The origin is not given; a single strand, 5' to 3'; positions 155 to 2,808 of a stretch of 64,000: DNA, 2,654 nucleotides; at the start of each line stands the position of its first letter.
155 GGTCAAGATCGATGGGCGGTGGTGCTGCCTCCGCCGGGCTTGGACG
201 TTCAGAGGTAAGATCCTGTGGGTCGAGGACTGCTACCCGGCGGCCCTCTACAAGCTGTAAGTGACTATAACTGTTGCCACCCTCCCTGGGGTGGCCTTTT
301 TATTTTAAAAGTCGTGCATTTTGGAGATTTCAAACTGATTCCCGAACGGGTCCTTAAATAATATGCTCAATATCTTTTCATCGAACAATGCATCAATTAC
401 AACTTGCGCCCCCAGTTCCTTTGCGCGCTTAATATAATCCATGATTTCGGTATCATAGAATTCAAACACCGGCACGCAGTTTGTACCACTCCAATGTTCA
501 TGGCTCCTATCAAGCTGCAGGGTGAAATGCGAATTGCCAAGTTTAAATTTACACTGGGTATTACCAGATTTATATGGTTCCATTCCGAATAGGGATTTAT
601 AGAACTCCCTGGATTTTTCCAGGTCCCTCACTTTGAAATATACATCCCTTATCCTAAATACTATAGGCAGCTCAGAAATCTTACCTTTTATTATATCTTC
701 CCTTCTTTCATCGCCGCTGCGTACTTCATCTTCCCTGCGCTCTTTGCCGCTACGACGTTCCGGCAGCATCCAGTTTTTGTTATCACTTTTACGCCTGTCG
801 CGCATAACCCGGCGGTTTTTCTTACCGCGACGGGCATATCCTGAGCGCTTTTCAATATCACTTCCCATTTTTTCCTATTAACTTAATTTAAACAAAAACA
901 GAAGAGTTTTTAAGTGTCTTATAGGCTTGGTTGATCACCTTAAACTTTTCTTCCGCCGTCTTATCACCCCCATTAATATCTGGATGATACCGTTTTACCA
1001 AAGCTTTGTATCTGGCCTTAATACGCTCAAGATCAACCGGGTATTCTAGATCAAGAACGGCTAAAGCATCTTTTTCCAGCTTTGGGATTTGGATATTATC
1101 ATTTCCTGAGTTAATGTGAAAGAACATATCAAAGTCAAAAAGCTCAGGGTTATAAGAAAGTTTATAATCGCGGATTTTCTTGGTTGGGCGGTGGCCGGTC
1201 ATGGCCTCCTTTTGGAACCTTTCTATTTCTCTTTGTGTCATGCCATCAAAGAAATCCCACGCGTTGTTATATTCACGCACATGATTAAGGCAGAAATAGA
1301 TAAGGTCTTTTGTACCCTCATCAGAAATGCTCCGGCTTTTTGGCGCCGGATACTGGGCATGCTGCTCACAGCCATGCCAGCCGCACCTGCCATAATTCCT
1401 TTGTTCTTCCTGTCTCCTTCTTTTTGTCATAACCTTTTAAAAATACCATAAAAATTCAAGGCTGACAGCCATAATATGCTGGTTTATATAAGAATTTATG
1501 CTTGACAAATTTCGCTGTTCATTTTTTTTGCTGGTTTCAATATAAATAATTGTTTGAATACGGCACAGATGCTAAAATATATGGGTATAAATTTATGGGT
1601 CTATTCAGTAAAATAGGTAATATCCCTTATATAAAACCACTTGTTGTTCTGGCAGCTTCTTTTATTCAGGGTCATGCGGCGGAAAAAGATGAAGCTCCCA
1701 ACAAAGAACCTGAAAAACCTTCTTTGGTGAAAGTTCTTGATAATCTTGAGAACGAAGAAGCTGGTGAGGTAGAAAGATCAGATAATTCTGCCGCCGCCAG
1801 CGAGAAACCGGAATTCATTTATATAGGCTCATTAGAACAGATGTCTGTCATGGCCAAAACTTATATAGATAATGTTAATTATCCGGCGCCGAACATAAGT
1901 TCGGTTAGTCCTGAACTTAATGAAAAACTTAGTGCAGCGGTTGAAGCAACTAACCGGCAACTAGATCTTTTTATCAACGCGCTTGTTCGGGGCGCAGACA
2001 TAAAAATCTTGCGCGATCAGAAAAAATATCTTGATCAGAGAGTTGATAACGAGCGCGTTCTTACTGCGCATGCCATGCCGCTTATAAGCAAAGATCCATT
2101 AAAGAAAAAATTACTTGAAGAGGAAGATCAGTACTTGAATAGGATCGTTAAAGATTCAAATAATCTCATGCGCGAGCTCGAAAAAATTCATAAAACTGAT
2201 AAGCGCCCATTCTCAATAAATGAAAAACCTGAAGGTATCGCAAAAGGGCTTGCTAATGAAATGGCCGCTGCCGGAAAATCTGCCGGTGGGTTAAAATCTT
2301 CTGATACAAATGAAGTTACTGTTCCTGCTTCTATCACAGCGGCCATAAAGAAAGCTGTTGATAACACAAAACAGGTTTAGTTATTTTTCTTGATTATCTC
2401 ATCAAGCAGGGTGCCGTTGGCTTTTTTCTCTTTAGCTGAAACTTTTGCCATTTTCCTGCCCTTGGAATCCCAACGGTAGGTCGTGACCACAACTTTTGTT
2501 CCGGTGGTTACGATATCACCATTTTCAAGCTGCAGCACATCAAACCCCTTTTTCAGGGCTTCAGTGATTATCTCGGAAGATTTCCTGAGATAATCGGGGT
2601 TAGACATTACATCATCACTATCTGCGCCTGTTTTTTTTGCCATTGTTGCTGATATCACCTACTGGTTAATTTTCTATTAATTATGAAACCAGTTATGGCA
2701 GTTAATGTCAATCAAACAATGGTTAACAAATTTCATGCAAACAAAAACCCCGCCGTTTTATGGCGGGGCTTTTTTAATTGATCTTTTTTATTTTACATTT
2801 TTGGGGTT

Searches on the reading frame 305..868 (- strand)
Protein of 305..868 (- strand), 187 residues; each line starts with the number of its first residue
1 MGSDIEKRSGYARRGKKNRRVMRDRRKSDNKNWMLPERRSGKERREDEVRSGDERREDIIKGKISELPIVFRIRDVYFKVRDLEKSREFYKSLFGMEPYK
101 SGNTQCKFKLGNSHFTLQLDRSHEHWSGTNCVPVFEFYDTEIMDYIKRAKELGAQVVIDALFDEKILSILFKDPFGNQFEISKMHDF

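Call 26: search_protein_families(library=pfam, proteins=[window:305-868:-], max_evalue=0.01)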
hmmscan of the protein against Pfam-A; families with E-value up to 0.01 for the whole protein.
window:305-868:- (187 aa): 4 families
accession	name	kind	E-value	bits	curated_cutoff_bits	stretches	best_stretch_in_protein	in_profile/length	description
PF00903.31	Glyoxalase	-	2.6e-06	28.3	20.6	1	80-181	9-121/121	Glyoxalase/Bleomycin resistance protein/Dioxygenase superfamily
PF18029.7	Glyoxalase_6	-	5.8e-05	24.1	23.6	1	76-181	2-105/106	Glyoxalase-like domain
PF22677.2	Ble-like_N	-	0.0047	17.1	24.5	0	76-95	5-24/41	Bleomycin resistance protein-like N-terminal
PF01475.25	FUR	-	0.0067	17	23.1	0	105-150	61-106/121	Ferric uptake regulator family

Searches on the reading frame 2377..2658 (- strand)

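Call 59: search_protein_families(library=pfam, proteins=[window:2377-2658:-], max_evalue=0.001)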
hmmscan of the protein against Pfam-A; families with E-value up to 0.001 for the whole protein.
window:2377-2658:- (93 aa): 1 family
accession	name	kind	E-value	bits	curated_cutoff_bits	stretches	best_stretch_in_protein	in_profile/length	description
PF10877.13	DUF2671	-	1.3e-15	57.5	23.2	1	8-75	15-82/89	Protein of unknown function (DUF2671)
